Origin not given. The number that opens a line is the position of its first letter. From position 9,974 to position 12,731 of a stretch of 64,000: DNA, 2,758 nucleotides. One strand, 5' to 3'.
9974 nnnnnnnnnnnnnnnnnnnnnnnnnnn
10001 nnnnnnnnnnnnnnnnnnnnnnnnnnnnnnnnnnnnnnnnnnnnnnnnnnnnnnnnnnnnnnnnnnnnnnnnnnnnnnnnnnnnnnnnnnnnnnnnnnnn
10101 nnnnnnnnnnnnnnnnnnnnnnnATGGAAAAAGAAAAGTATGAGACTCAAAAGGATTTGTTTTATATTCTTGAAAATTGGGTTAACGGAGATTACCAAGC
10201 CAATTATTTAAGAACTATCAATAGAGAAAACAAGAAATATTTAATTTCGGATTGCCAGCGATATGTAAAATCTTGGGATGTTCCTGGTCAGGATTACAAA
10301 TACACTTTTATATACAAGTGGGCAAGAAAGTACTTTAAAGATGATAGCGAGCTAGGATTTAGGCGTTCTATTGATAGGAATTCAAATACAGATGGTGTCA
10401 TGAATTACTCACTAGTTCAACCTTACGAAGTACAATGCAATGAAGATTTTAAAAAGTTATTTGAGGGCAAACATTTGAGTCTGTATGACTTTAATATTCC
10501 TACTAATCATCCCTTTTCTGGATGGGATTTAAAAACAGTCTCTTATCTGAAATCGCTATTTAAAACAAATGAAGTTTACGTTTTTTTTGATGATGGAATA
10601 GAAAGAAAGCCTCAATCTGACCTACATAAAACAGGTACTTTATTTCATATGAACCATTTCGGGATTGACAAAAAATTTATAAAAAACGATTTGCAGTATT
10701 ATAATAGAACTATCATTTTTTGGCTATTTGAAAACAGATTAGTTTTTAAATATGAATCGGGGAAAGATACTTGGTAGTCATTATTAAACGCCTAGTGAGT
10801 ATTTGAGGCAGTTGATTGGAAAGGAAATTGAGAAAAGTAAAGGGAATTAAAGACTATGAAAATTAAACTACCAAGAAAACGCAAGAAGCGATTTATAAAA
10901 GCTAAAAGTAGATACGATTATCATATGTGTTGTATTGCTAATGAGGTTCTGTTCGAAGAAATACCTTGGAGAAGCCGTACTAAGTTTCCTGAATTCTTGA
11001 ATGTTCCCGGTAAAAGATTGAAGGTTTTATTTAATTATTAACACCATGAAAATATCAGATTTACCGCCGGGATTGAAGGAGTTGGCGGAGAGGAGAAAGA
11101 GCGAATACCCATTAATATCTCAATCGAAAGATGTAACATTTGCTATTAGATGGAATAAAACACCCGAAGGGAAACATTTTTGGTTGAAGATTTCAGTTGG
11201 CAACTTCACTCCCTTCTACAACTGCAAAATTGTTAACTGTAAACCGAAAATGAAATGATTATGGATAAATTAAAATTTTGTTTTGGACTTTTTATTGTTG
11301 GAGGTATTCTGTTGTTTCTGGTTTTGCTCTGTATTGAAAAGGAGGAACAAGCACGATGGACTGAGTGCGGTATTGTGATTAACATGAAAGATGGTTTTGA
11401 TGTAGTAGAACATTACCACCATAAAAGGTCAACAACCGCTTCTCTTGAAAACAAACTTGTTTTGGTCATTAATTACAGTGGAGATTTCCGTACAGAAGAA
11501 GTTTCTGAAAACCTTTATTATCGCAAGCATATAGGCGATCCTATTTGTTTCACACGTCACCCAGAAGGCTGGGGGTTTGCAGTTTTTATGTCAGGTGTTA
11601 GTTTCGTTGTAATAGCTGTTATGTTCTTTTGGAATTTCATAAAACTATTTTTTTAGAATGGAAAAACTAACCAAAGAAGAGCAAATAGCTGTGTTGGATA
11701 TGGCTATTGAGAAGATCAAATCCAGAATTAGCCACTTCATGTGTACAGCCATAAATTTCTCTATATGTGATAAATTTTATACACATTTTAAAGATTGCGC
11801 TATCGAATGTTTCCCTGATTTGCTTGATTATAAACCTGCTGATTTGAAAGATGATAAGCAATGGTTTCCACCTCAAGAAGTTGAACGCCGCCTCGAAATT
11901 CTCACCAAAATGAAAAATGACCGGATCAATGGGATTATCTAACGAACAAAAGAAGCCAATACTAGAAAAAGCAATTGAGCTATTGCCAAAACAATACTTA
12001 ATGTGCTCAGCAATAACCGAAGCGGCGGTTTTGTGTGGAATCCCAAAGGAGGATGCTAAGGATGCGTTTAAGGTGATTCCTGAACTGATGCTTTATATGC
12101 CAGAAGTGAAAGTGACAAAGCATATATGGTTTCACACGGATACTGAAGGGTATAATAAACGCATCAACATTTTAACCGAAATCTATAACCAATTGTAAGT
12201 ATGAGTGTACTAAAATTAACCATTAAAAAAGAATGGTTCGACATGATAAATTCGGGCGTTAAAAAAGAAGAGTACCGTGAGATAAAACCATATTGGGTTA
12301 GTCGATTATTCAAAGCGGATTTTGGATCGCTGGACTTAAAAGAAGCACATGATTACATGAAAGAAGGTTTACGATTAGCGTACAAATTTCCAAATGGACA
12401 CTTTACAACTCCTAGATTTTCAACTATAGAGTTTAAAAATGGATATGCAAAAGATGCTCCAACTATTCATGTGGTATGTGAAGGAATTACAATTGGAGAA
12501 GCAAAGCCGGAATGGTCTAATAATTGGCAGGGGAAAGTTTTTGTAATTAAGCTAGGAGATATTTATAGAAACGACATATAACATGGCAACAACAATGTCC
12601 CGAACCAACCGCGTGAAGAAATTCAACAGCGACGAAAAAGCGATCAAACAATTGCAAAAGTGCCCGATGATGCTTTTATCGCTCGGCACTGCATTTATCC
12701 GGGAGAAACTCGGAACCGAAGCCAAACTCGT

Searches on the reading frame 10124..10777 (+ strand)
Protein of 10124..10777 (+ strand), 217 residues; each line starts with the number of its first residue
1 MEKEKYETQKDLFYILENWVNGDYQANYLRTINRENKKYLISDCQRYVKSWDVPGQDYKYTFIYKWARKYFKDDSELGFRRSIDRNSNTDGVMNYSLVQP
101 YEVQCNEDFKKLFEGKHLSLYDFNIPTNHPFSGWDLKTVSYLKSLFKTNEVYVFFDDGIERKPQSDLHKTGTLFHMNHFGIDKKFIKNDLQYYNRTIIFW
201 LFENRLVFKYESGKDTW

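Call 17: search_protein_families(library=phrogs, proteins=[window:10124-10777:+], max_evalue=0.001)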
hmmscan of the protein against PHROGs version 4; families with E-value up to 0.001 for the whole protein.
window:10124-10777:+ (217 aa): 0 families

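Call 18: search_protein_families(library=pfam, proteins=[window:10124-10777:+], max_evalue=0.01)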
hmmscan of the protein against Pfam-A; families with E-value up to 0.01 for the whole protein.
window:10124-10777:+ (217 aa): 0 families

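Call 59: find_homologous_proteins(query=window:10124-10777:+, max_evalue=0.001)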
Query window:10124-10777:+ (217 aa): 2 proteins with E <= 0.001 among 64 candidates.
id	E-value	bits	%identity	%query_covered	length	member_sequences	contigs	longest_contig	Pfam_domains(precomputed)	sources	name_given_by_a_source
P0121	3.1e-146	503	100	100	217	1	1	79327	-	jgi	jgi:hypothetical protein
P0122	4.0e-47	179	43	94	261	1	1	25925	-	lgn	-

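Call 60: find_encoding_contigs(protein=P0122, flank=10000, max_places=3)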
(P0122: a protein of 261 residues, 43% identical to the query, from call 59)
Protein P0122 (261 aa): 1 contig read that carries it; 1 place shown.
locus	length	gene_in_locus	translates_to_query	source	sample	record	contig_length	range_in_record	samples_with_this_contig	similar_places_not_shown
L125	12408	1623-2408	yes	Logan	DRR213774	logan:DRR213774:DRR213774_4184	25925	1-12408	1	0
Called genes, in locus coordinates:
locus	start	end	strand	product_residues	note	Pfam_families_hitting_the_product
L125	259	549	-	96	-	-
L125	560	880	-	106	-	-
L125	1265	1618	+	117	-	-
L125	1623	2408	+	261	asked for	-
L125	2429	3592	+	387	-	-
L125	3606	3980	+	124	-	-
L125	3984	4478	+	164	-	-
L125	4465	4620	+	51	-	-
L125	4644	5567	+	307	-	-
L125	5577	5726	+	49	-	-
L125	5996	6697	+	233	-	-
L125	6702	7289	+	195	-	-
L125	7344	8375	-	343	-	PF02195:ParB_N (faint), PF17762:HTH_ParB (weak)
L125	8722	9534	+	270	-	-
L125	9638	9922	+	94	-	-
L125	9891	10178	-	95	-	-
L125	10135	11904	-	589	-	PF00176:SNF2-rel_dom, PF04851:ResIII (weak), PF00271:Helicase_C (weak)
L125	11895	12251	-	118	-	-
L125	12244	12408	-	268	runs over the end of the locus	-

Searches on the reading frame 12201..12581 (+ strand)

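Call 62: search_protein_families(library=phrogs, proteins=[window:12201-12581:+], max_evalue=0.001)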
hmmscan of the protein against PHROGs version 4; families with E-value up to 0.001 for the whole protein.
window:12201-12581:+ (126 aa): 1 family
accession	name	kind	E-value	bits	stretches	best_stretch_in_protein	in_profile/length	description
phrog_625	-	unknown function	3.5e-23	82.7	1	1-122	1-93/98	-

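Call 63: search_protein_families(library=pfam, proteins=[window:12201-12581:+], max_evalue=0.01)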
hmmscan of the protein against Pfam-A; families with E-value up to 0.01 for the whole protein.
window:12201-12581:+ (126 aa): 0 families
